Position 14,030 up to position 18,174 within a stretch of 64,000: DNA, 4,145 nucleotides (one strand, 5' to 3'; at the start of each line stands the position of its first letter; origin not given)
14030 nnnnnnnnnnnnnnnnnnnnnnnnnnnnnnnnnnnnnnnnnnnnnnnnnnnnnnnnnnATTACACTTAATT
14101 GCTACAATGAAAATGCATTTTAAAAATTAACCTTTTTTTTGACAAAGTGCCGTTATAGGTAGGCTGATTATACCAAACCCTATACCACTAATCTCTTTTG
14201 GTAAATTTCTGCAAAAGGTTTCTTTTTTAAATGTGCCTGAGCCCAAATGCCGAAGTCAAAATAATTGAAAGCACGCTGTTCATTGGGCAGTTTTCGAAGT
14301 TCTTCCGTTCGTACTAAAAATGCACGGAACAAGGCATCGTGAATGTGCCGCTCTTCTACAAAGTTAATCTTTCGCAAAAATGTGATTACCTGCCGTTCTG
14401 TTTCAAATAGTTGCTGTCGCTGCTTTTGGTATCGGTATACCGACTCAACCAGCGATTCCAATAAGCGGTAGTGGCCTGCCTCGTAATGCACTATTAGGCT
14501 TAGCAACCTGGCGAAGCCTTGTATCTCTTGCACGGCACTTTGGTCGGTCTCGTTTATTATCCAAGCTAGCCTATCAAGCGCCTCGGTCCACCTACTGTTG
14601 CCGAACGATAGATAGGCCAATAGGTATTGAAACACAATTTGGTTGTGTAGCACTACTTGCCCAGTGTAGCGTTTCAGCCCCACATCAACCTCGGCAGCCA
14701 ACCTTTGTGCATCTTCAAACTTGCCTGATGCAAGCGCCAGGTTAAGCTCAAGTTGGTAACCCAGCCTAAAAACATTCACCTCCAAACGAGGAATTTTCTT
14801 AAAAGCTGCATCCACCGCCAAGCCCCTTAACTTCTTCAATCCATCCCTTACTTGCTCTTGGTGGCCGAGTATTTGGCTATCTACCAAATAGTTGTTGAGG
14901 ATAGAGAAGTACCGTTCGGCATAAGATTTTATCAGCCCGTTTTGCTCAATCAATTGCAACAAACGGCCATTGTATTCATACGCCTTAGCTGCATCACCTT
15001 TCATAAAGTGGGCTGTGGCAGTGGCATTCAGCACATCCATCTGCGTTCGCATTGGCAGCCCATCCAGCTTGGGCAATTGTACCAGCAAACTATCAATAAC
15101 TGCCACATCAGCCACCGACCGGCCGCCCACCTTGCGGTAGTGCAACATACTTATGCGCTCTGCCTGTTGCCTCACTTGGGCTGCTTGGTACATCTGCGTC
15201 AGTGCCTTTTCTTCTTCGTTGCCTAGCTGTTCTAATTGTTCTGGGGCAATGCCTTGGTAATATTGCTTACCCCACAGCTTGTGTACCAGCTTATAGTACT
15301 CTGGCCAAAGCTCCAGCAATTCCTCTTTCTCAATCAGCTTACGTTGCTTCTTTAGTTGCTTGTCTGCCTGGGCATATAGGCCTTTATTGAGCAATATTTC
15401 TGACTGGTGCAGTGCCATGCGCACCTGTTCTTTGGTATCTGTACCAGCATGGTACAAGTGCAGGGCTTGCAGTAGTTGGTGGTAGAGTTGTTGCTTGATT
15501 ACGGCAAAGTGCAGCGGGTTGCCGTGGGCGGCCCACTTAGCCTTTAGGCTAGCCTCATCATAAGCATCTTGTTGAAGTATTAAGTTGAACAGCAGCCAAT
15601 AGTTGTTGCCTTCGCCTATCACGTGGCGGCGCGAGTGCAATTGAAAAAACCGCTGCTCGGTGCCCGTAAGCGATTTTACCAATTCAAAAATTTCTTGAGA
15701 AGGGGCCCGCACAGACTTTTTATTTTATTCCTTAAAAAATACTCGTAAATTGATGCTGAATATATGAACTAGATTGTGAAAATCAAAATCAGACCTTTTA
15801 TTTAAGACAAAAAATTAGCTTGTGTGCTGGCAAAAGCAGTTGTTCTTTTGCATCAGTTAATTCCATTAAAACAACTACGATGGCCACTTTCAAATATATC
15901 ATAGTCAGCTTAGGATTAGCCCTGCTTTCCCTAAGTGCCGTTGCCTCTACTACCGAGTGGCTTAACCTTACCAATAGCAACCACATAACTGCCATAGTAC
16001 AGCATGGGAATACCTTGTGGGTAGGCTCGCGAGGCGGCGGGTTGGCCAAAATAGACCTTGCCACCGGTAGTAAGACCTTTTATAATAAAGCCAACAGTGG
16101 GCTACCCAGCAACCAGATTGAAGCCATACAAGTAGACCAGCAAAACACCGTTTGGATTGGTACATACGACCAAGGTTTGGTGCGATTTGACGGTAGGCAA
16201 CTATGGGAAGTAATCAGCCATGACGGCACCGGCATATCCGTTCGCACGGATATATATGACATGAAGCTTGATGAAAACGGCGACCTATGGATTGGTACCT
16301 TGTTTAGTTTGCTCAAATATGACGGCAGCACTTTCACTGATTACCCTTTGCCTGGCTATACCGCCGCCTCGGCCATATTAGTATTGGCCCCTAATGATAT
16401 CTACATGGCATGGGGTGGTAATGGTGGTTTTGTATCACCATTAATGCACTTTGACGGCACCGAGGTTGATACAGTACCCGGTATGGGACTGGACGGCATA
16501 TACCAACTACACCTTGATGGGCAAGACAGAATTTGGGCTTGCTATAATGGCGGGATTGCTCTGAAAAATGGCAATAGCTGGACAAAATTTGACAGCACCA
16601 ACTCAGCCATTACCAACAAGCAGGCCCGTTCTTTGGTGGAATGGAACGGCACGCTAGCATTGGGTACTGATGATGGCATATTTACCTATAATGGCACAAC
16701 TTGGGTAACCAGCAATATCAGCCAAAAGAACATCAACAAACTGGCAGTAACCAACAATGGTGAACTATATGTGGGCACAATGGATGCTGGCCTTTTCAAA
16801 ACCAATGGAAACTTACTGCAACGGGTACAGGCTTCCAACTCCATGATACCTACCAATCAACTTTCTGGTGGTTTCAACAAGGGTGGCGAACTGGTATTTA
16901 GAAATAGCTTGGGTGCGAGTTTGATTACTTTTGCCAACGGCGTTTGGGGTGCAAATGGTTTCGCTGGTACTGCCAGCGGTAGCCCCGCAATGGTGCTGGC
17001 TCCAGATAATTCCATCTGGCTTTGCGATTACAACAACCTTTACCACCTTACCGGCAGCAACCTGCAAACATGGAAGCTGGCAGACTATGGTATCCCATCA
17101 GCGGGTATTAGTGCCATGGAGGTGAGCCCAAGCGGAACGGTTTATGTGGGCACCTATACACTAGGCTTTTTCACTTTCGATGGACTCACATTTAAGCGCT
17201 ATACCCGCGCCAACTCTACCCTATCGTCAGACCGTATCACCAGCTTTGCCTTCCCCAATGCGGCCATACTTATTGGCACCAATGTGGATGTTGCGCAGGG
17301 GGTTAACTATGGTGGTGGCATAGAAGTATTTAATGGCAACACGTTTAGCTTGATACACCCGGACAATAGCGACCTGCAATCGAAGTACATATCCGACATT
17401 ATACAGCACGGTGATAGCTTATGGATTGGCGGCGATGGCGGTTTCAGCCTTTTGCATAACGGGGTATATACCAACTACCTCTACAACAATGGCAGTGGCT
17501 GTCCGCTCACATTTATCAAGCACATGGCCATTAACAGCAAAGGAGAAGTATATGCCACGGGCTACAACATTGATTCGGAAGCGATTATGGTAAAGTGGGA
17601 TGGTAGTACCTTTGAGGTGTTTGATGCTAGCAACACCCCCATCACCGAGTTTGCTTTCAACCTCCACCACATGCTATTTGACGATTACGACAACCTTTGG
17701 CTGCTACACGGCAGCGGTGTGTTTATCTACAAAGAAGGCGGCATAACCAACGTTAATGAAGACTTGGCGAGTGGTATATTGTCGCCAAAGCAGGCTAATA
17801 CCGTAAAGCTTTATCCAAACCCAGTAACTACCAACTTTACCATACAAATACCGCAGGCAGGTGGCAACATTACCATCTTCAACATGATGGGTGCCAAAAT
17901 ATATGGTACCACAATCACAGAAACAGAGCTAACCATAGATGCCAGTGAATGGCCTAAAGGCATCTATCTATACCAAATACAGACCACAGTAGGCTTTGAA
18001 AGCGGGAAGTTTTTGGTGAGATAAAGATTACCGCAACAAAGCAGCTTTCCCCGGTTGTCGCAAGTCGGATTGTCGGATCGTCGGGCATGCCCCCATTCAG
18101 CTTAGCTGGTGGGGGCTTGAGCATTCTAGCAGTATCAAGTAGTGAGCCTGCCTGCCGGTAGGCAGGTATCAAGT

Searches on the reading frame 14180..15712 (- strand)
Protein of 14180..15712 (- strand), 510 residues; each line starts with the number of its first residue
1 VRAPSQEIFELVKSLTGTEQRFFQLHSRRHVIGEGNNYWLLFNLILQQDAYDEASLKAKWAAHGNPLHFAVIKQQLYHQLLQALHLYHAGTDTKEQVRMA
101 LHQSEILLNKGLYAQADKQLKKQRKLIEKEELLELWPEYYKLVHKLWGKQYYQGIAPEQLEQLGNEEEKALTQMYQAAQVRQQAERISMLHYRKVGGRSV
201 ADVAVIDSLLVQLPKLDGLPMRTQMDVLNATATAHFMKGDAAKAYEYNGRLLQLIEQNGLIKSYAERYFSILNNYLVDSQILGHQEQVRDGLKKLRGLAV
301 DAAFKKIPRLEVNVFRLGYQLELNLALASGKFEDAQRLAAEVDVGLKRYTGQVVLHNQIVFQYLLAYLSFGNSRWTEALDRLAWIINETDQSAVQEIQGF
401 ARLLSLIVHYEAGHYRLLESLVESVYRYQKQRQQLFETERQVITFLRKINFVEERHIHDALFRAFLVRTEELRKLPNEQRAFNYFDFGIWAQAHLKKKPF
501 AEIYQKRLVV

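Call 3: search_protein_families(library=pfam, proteins=[window:14180-15712:-], max_evalue=0.01)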
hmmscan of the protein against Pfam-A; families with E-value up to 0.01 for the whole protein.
window:14180-15712:- (510 aa): 0 families

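Call 4: search_protein_families(library=ncbifam, proteins=[window:14180-15712:-], max_evalue=0.01)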
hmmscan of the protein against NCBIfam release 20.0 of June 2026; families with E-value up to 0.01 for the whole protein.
window:14180-15712:- (510 aa): 1 family
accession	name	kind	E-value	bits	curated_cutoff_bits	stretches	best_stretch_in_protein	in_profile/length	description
NF058569.1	BT_2802_fam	domain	2.1e-39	135.9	550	1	5-503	4-501/502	BT2802 family ribose utilization protein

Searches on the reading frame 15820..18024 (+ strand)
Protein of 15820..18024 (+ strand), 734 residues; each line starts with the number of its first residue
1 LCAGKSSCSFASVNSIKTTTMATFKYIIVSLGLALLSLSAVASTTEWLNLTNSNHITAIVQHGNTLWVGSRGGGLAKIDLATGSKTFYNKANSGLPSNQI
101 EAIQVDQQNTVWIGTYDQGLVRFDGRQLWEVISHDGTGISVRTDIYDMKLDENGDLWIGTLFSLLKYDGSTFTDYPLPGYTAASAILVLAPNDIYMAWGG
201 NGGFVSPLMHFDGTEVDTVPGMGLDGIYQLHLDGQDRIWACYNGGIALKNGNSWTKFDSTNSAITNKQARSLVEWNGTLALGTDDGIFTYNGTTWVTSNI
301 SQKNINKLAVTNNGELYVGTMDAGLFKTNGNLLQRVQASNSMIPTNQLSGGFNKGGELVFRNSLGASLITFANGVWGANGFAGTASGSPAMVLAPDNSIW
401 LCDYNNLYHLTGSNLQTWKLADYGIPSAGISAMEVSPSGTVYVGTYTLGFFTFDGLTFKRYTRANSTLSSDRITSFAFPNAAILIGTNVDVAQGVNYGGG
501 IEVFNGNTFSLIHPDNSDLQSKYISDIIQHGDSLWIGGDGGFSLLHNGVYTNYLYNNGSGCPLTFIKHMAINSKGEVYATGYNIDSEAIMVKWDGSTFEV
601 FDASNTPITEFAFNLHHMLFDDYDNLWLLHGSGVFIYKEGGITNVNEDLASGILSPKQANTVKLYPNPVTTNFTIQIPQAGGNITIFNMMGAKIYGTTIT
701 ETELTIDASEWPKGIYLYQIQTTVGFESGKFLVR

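Call 3: search_protein_families(library=pfam, proteins=[window:15820-18024:+], max_evalue=0.01)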
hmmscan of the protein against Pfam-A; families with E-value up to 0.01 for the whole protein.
window:15820-18024:+ (734 aa): 5 families
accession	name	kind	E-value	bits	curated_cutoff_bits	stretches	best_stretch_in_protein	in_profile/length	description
PF07494.17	Reg_prop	-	9.9e-18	62.4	20.4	1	94-117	1-24/24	Two component regulator propeller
PF18962.6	Por_Secre_tail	-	2.8e-11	44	27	1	664-730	1-72/75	Secretion system C-terminal sorting domain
PF08450.18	SGL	-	8.6e-07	29.2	26.3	0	256-339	38-123/246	SMP-30/Gluconolactonase/LRE-like region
PF13360.13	PQQ_2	-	0.0084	16.2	27.6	0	55-133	27-101/233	Outer membrane protein assembly factor BamB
PF13570.13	Beta-prop_ACSF4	-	0.0086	15.9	133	0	59-132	57-127/329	Beta-alanine-activating enzyme, beta-propeller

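Call 4: search_protein_families(library=ncbifam, proteins=[window:15820-18024:+], max_evalue=0.01)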
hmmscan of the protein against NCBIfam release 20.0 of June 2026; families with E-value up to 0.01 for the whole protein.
window:15820-18024:+ (734 aa): 4 families
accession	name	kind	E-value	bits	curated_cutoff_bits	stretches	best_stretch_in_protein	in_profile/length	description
NF052228.1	T9SS_PorZ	equivalog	2.2e-18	66.1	260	2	53-126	587-662/757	type IX secretion system anionic LPS delivery protein PorZ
TIGR04183.1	Por_Secre_tail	domain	2.6e-11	43.3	23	1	664-733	1-71/72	T9SS type A sorting domain-containing protein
NF047780.1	LIC12708_fam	subfamily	0.00011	21.1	150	0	546-578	163-196/391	LIC_12708 family protein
NF050177.1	TapA_OM_Porphy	equivalog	0.0048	15.7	500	0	658-723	467-533/544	TapA/TapC family T9SS-dependent outer membrane protein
